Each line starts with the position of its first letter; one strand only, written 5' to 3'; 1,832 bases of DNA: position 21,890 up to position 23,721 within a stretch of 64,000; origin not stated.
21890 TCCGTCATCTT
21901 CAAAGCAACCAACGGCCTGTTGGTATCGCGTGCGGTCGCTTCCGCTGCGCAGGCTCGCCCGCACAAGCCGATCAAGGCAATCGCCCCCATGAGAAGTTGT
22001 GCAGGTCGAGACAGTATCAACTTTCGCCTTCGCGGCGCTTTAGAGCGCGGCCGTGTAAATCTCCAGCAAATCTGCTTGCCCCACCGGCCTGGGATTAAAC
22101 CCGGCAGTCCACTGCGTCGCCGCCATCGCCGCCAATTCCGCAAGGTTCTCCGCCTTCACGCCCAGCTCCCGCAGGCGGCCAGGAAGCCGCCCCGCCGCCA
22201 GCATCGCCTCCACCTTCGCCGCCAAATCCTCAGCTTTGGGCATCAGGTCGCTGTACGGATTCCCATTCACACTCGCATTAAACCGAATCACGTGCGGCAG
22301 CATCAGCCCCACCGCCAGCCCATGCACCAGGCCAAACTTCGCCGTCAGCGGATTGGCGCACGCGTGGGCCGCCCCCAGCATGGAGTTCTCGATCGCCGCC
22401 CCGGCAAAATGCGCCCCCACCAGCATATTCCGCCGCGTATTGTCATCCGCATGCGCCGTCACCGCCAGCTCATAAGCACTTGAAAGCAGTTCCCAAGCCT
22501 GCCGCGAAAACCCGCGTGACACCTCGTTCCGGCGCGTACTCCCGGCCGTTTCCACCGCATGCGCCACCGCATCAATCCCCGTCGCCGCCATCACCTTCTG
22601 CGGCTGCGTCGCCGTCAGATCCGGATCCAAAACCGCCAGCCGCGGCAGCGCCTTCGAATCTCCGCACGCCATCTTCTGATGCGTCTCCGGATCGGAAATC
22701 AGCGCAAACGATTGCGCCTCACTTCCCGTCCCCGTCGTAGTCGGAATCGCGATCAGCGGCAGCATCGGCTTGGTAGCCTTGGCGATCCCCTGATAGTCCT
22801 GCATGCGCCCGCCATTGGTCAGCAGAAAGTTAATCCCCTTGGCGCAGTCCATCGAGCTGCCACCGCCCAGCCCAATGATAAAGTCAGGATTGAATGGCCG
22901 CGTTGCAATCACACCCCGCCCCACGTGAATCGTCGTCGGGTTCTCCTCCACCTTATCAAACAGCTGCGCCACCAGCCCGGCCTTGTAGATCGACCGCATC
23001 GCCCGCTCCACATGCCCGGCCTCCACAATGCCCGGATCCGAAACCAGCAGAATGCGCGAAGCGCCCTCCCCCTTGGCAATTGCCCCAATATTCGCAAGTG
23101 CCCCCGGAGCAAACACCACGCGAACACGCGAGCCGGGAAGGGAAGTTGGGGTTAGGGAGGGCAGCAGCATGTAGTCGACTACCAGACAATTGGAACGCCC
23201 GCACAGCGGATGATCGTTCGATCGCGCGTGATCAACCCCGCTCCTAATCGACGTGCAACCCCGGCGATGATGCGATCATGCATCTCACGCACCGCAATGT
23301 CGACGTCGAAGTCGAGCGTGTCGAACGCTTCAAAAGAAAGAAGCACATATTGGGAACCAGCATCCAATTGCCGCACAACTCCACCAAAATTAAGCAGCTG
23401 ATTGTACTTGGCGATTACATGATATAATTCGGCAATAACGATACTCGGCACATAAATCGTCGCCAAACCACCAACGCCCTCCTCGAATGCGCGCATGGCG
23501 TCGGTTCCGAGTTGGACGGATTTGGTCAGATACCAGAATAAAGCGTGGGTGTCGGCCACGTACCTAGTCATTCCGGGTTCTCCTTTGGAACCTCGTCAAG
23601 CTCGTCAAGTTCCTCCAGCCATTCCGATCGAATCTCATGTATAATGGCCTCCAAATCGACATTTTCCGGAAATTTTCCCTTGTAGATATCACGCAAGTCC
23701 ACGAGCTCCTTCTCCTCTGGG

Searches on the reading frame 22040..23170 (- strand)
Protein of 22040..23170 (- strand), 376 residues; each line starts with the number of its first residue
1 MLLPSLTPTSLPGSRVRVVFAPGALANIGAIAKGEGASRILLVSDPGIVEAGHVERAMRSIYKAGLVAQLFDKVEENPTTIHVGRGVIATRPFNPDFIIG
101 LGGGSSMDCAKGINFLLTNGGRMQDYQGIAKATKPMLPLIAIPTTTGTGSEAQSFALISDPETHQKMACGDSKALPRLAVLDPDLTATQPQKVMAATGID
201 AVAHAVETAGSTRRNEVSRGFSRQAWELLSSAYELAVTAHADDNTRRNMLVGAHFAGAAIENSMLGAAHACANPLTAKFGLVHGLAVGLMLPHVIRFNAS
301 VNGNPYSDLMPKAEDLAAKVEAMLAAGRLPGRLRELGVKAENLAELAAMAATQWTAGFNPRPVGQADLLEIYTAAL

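Call 82: search_protein_families(library=pfam, proteins=[window:22040-23170:-], max_evalue=0.01)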
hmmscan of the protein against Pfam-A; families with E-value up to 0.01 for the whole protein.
window:22040-23170:- (376 aa): 3 families
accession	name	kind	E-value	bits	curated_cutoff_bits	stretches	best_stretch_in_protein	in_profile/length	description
PF00465.25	Fe-ADH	-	1.1e-47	162.2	31.3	1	17-183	3-168/168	Iron-containing alcohol dehydrogenase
PF25137.1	ADH_Fe_C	-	3.4e-31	108.9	27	1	195-375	2-193/194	Fe-containing alcohol dehydrogenase family, C-terminal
PF13685.12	Fe-ADH_2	-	1.8e-09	38.2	28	1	19-116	1-96/149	Iron-containing alcohol dehydrogenase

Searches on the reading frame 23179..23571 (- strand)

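Call 82: search_protein_families(library=pfam, proteins=[window:23179-23571:-], max_evalue=0.01)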
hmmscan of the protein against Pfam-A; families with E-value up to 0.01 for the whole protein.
window:23179-23571:- (130 aa): 1 family
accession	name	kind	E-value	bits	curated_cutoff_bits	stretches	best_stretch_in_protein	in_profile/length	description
PF01850.27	PIN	-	1.3e-09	39.2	23.6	1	4-124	1-118/120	PIN domain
